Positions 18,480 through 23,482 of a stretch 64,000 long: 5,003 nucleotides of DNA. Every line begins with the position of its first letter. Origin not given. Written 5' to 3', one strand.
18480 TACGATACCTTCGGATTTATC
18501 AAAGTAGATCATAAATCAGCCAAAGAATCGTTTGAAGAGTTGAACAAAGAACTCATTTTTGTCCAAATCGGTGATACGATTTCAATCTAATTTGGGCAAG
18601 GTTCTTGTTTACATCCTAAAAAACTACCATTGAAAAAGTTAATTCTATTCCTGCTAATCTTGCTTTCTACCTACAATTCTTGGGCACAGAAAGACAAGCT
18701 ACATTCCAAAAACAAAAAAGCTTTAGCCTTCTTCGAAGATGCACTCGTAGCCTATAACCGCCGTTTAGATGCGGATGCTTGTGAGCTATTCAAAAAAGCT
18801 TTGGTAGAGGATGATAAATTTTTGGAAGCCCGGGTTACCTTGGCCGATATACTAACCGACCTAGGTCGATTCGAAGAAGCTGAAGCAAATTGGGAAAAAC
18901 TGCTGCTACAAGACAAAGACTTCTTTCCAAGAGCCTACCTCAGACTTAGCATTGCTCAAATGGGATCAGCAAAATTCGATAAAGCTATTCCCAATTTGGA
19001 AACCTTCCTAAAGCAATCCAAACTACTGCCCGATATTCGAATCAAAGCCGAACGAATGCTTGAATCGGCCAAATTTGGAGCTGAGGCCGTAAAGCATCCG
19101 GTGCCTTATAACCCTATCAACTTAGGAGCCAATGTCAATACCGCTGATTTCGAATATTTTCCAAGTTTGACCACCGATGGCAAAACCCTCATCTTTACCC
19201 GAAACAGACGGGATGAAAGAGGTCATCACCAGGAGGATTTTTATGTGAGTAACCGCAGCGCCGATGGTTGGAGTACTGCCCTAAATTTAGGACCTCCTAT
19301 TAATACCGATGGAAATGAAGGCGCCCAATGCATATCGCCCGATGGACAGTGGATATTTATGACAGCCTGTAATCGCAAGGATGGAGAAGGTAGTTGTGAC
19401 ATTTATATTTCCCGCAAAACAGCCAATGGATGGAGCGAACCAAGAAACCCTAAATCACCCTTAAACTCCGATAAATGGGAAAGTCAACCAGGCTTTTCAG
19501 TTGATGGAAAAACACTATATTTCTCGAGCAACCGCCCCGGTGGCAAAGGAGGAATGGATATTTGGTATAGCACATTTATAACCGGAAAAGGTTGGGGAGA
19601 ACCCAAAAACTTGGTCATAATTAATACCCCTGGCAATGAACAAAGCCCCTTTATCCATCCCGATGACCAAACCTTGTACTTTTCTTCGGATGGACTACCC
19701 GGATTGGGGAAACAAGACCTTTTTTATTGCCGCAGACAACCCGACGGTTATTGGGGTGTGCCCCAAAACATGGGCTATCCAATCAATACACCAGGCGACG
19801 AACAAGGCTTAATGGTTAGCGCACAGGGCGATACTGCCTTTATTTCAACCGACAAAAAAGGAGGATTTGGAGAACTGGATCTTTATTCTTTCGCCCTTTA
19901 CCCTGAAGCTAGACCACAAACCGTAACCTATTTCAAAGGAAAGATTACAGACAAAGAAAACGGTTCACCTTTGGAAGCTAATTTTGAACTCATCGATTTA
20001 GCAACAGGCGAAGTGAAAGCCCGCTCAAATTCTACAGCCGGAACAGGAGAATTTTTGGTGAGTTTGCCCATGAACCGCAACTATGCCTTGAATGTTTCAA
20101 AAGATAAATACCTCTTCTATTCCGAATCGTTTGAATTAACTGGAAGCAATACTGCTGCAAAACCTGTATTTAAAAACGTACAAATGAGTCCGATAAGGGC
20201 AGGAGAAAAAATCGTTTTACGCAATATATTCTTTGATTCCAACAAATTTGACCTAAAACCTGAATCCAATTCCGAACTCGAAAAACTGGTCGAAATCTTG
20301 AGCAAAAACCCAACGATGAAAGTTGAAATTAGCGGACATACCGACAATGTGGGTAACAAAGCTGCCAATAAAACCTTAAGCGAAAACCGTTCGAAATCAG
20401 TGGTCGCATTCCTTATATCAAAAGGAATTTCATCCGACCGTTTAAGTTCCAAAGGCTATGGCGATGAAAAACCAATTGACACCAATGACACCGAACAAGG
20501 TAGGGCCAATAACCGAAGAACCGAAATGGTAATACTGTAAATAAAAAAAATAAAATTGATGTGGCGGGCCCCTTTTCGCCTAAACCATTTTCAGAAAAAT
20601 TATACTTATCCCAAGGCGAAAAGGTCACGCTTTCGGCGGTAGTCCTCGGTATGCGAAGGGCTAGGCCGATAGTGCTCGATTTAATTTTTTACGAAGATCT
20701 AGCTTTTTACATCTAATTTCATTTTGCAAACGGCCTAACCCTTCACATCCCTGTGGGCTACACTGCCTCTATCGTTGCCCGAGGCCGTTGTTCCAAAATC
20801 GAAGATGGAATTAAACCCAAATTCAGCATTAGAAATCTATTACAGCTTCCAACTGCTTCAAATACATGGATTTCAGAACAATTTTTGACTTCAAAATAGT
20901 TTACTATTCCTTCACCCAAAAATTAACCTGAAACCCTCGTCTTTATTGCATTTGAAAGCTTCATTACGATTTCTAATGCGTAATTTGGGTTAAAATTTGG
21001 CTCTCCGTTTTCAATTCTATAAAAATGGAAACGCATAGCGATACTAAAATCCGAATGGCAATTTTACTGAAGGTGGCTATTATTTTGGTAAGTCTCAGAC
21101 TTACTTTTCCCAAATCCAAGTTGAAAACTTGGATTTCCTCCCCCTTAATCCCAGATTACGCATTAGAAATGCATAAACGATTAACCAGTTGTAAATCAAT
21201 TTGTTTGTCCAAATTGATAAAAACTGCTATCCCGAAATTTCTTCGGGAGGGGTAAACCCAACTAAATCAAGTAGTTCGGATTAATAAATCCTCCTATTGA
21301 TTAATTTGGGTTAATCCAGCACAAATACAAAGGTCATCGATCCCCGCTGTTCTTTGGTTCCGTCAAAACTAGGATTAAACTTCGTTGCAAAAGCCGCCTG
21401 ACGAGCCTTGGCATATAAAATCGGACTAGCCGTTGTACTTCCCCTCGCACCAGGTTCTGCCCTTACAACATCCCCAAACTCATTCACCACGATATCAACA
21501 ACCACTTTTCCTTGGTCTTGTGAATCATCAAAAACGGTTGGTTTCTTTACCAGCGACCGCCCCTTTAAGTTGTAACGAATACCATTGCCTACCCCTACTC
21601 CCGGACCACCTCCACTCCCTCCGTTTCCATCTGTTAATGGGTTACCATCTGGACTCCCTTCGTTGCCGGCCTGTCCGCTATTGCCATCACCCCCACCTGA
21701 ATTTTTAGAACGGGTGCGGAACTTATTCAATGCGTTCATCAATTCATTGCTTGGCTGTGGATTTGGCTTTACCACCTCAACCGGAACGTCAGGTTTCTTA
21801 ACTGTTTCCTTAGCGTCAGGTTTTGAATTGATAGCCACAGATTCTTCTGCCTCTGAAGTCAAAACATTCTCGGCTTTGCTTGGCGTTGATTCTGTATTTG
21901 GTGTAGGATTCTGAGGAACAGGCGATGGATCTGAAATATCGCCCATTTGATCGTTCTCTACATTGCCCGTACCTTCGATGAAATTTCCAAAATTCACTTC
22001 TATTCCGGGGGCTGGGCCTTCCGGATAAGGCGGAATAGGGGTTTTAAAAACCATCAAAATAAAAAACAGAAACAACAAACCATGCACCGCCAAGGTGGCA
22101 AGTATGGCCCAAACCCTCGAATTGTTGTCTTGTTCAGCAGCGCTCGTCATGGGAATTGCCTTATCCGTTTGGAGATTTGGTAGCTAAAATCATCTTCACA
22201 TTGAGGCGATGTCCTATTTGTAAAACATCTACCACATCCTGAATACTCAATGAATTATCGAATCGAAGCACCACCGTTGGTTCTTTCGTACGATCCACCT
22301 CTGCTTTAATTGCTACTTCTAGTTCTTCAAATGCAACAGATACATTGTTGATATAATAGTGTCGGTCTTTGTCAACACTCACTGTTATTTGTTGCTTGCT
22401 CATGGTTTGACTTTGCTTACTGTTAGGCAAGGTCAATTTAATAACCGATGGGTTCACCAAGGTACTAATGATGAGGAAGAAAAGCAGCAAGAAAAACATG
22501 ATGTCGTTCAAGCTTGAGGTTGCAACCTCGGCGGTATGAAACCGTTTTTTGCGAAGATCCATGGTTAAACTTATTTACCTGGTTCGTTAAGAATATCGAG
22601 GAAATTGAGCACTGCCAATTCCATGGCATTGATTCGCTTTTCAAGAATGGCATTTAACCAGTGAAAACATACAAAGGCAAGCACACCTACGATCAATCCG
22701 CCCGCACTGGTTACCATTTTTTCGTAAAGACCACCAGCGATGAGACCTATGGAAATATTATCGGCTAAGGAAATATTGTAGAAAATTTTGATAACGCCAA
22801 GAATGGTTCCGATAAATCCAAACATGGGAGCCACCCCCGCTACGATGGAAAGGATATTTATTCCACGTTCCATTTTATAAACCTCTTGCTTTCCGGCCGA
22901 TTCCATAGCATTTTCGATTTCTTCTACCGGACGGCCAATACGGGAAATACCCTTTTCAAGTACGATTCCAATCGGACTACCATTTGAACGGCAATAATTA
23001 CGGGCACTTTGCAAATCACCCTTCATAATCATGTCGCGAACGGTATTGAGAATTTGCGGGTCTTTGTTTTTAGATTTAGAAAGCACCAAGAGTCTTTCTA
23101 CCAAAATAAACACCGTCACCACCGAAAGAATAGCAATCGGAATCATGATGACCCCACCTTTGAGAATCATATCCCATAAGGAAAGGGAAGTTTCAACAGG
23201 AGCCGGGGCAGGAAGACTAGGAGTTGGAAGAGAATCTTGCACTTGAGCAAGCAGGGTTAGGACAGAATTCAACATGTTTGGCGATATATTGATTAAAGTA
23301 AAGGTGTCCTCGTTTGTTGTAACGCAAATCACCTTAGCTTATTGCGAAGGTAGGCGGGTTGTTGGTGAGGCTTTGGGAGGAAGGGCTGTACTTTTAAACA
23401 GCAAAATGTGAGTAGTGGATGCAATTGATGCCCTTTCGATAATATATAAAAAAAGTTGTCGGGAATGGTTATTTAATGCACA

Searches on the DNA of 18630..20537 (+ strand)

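Call 70: search_rna_families(sources=[L014, L016, L017, L019, L020, L022, L023, L024, L048, L018, L021, L027], threshold=gathering)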
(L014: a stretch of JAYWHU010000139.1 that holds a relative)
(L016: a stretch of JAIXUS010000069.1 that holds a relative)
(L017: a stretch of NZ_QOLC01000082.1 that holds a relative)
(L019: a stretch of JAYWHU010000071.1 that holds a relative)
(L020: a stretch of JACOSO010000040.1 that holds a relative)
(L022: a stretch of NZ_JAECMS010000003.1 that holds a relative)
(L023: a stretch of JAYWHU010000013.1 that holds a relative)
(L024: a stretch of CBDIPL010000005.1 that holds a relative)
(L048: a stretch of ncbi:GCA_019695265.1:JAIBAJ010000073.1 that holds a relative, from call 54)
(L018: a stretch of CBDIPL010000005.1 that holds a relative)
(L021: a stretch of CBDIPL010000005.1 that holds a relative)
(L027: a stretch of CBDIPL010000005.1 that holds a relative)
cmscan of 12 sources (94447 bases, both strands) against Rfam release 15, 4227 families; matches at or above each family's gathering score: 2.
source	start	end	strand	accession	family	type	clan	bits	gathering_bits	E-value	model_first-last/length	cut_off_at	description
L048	1434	1506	+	RF00005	tRNA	Gene; tRNA;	CL00001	62.4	29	5.8e-11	1-71/71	no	tRNA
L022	6273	6351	-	RF00001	5S_rRNA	Gene; rRNA;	CL00113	41.2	38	6.3e-05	34-120/120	5'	5S ribosomal RNA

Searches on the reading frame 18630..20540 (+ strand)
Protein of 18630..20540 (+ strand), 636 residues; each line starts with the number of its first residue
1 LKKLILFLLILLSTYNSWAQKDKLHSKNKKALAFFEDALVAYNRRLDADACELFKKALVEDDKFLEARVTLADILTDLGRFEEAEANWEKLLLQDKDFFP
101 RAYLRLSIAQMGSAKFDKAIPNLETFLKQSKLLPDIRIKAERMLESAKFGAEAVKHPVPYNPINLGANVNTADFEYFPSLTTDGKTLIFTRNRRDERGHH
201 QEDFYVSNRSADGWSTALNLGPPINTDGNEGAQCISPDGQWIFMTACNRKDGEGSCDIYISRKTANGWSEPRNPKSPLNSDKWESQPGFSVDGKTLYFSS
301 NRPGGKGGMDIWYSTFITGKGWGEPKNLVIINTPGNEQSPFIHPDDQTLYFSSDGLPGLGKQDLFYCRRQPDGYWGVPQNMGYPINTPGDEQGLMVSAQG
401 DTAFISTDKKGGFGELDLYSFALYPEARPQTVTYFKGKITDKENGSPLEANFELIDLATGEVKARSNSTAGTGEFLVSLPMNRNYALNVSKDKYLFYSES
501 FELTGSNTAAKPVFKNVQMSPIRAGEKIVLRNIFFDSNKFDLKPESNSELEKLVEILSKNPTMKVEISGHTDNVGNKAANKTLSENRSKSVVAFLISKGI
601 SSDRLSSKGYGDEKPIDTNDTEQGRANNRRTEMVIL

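Call 11: search_protein_families(library=pfam, proteins=[window:18630-20540:+], max_evalue=0.01)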
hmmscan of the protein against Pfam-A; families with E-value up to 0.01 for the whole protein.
window:18630-20540:+ (636 aa): 9 families
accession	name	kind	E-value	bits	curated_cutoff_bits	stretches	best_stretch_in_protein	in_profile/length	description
PF07676.18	PD40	-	1.5e-27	95.3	20.9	4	275-312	2-37/38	WD40-like Beta Propeller Repeat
PF00691.25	OmpA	-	2.2e-24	86.1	27.2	1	534-629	1-98/98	OmpA family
PF14559.12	TPR_19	-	3.7e-06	27.6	25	1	49-102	9-61/68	Tetratricopeptide repeat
PF07719.23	TPR_2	-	3.8e-05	23.9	27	0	67-97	3-33/34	Tetratricopeptide repeat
PF05359.17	DUF748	-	0.00027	19.6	50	1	530-579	878-927/1037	Domain of Unknown Function (DUF748)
PF13181.12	TPR_8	-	0.0038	17.7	25.7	0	66-93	2-29/34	Tetratricopeptide repeat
PF13428.12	TPR_14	-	0.0043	18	23.5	0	66-106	2-41/44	Tetratricopeptide repeat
PF13432.12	TPR_16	-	0.0045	17.8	32.7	0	70-111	2-42/65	Tetratricopeptide repeat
PF24575.1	TPR_Slam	-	0.0054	17.6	35.2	0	10-86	33-102/104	Surface lipoprotein assembly modifier, N-terminal TPR repeats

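Call 53: find_homologous_proteins(query=window:18630-20537:+, max_evalue=1e-80)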
Query window:18630-20537:+ (636 aa): 4596 proteins with E <= 1e-80 among 8000 candidates; the best 120 are listed.
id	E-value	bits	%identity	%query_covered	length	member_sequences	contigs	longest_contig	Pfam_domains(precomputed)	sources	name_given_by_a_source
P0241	0.0e+0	1435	98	100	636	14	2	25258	PF00691.26,PF07676.19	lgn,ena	-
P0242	0.0e+0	1114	76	100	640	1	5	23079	PF00691.26,PF14559.13,PF05359.17,PF12895.14,PF07676.19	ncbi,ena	-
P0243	1.1e-295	1000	66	100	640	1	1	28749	PF00691.26,PF14559.13,PF05359.17,PF13181.13,PF07676.19,PF07719.24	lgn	-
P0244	5.3e-255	866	87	66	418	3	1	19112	PF00691.26,PF07676.19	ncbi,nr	ncbi:MAG: OmpA family protein, partial [Bacteroidia bacterium]|nr:OmpA family protein [Bacteroidia b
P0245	5.5e-216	737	54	97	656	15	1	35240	PF00691.26,PF14559.13,PF13431.13,PF13414.13,PF00515.35,PF13181.13,PF07676.19,PF07719.24,PF13174.13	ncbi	-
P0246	1.6e-214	732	54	97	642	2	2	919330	PF00691.26,PF13431.13,PF13414.13,PF13176.13,PF13428.13,PF07676.19,PF14559.13,PF00515.35,PF12895.14,PF21033.5,PF13432.13,PF13181.13,PF07719.24,PF13174.13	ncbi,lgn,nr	ncbi:MAG: Lipopolysaccharide assembly protein B [Bacteroidia bacterium]|nr:Lipopolysaccharide assemb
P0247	5.1e-214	731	53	100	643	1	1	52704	PF00691.26,PF13431.13,PF13414.13,PF07676.19,PF14559.13,PF26549.1,PF00515.35,PF13424.13,PF21033.5,PF13432.13,PF13181.13,PF07719.24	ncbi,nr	ncbi:MAG: PD40 domain-containing protein [Flavobacteriales bacterium]|nr:PD40 domain-containing prot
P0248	5.4e-213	727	52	100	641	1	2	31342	PF00691.26,PF14559.13,PF13431.13,PF13414.13,PF00515.35,PF12895.14,PF13176.13,PF21033.5,PF13181.13,PF07676.19,PF07719.24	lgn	-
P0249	1.5e-212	726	51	100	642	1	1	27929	PF00691.26,PF14559.13,PF26549.1,PF13414.13,PF00515.35,PF13432.13,PF13428.13,PF13181.13,PF07676.19,PF07719.24,PF13174.13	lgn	-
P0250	6.4e-212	724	53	97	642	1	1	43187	PF00691.26,PF25063.1,PF13431.13,PF13414.13,PF13176.13,PF13428.13,PF07676.19,PF14559.13,PF00515.35,PF12895.14,PF21033.5,PF13181.13,PF07719.24,PF13174.13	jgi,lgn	jgi:outer membrane protein OmpA-like peptidoglycan-associated protein/Tol biopolymer transport syste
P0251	1.0e-211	723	52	100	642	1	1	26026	PF00691.26,PF13414.13,PF13428.13,PF07676.19,PF14559.13,PF26549.1,PF00515.35,PF12895.14,PF13424.13,PF21033.5,PF13432.13,PF13181.13,PF07719.24,PF13174.13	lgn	-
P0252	1.9e-211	722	53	100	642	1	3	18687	PF00691.26,PF25063.1,PF13431.13,PF13414.13,PF13176.13,PF13428.13,PF07676.19,PF14559.13,PF00515.35,PF12895.14,PF21033.5,PF13432.13,PF13181.13,PF07719.24,PF13174.13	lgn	-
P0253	5.7e-211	721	51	100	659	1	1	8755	PF00691.26,PF13431.13,PF13414.13,PF05359.17,PF13176.13,PF13428.13,PF07676.19,PF14559.13,PF00515.35,PF13424.13,PF21033.5,PF13432.13,PF13181.13,PF07719.24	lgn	-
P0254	1.2e-210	719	52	100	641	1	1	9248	PF00691.26,PF14559.13,PF25063.1,PF13431.13,PF13414.13,PF00515.35,PF12895.14,PF13181.13,PF07676.19,PF07719.24,PF13174.13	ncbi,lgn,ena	-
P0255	2.0e-210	719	53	100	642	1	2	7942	PF00691.26,PF25063.1,PF13431.13,PF13414.13,PF13176.13,PF13428.13,PF07676.19,PF14559.13,PF00515.35,PF12895.14,PF21033.5,PF13181.13,PF07719.24,PF13174.13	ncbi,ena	-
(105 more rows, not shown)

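Call 54: find_encoding_contigs(protein=P0244, flank=10000, max_places=2)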
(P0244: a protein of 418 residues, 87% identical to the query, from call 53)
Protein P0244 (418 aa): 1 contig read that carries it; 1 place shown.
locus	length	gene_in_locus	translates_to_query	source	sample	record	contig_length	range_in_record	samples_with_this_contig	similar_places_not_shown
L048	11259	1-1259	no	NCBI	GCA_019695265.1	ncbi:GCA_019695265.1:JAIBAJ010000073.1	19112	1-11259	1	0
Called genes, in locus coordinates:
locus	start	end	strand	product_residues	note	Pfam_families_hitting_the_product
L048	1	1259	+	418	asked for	PF07676:PD40, PF00691:OmpA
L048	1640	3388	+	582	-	PF17899:Peptidase_M61_N, PF05299:Peptidase_M61, PF00595:PDZ (weak), PF17820:PDZ_6 (weak)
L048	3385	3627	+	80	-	PF00550:PP-binding (weak)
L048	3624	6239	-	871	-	PF01411:tRNA-synt_2c, PF07973:tRNA_SAD, PF02272:DHHA1 (weak)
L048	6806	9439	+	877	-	-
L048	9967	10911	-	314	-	PF01145:Band_7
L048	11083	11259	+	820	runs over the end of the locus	PF13620:CarboxypepD_reg, PF13715:CarbopepD_reg_2, PF18939:DUF5686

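Call 55: find_encoding_contigs(protein=P0242, flank=10000, max_places=2)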
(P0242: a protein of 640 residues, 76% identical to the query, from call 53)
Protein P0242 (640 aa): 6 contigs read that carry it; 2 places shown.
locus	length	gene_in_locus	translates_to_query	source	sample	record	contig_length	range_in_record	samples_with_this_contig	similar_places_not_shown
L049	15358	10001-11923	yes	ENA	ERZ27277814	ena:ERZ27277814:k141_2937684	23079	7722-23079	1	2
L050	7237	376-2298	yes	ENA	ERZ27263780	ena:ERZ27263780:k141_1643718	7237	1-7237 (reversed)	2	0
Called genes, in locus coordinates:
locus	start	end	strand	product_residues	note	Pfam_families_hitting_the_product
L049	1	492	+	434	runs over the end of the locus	-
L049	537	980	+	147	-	PF22028:DUF6934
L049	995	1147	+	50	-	-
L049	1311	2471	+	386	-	PF01040:UbiA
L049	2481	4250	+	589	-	PF13522:GATase_6, PF13537:GATase_7, PF00733:Asn_synthase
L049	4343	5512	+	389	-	-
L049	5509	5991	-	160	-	PF01467:CTP_transf_like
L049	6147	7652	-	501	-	PF20434:BD-FAE, PF18962:Por_Secre_tail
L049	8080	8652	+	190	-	PF02545:Maf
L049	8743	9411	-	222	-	-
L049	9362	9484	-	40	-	-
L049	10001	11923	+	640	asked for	PF12895:ANAPC3 (faint), PF14559:TPR_19 (faint), PF07676:PD40 (weak), PF00691:OmpA, PF05359:DUF748 (faint)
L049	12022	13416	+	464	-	PF01336:tRNA_anti-codon, PF00152:tRNA-synt_2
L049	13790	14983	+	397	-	PF17293:Arm-DNA-bind_5, PF13102:Phage_int_SAM_5, PF00589:Phage_integrase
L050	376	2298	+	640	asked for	PF12895:ANAPC3 (faint), PF14559:TPR_19 (faint), PF07676:PD40 (weak), PF00691:OmpA, PF05359:DUF748 (faint)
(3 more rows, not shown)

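Call 58: find_encoding_contigs(protein=P0241, flank=10000, max_places=3)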
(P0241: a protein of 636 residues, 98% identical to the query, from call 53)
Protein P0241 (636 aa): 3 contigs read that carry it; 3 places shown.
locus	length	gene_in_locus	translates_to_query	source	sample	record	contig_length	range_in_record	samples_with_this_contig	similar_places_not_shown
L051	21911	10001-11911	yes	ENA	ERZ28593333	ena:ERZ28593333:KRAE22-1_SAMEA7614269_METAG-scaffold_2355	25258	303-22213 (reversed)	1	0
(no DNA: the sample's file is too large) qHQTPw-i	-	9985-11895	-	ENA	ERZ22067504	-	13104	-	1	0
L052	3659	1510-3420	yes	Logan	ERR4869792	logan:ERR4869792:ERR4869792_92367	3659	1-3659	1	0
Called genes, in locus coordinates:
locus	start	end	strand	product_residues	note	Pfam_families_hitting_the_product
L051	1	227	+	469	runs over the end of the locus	PF01743:PolyA_pol, PF12627:PolyA_pol_RNAbd, PF01966:HD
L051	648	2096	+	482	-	-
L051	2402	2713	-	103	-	PF18765:Polbeta, PF01909:NTP_transf_2 (weak)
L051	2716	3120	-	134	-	PF08780:NTase_sub_bind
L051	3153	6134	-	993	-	PF01433:Peptidase_M1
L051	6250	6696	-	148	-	PF13650:Asp_protease_2, PF13975:gag-asp_proteas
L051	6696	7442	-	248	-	PF07722:Peptidase_C26, PF00117:GATase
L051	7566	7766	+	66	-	-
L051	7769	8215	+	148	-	PF19502:DUF6036 (faint)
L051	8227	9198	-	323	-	PF00270:DEAD (faint), PF02562:PhoH, PF13604:AAA_30 (weak), PF13245:AAA_19 (weak)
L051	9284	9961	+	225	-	PF00753:Lactamase_B, PF13483:Lactamase_B_3, PF12706:Lactamase_B_2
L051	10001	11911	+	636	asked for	PF07676:PD40, PF00691:OmpA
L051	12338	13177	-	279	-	-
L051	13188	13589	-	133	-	PF02472:ExbD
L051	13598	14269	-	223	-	PF01618:MotA_ExbB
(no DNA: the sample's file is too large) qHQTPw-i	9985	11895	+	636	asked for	PF07676:PD40, PF00691:OmpA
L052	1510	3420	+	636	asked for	PF07676:PD40, PF00691:OmpA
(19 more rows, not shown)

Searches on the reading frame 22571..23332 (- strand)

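Call 11: search_protein_families(library=pfam, proteins=[window:22571-23332:-], max_evalue=0.01)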
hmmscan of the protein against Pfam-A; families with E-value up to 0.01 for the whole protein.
window:22571-23332:- (253 aa): 2 families
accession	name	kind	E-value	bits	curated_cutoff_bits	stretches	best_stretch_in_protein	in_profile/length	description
PF01618.21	MotA_ExbB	-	3e-23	82.4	22.9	1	120-238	5-126/127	MotA/TolQ/ExbB proton channel family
PF20712.2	CyanoTRADDas_TM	-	0.0056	17.2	24.3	0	167-224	15-59/68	Cyanobacterial TRADD-N associated 2-Transmembrane domain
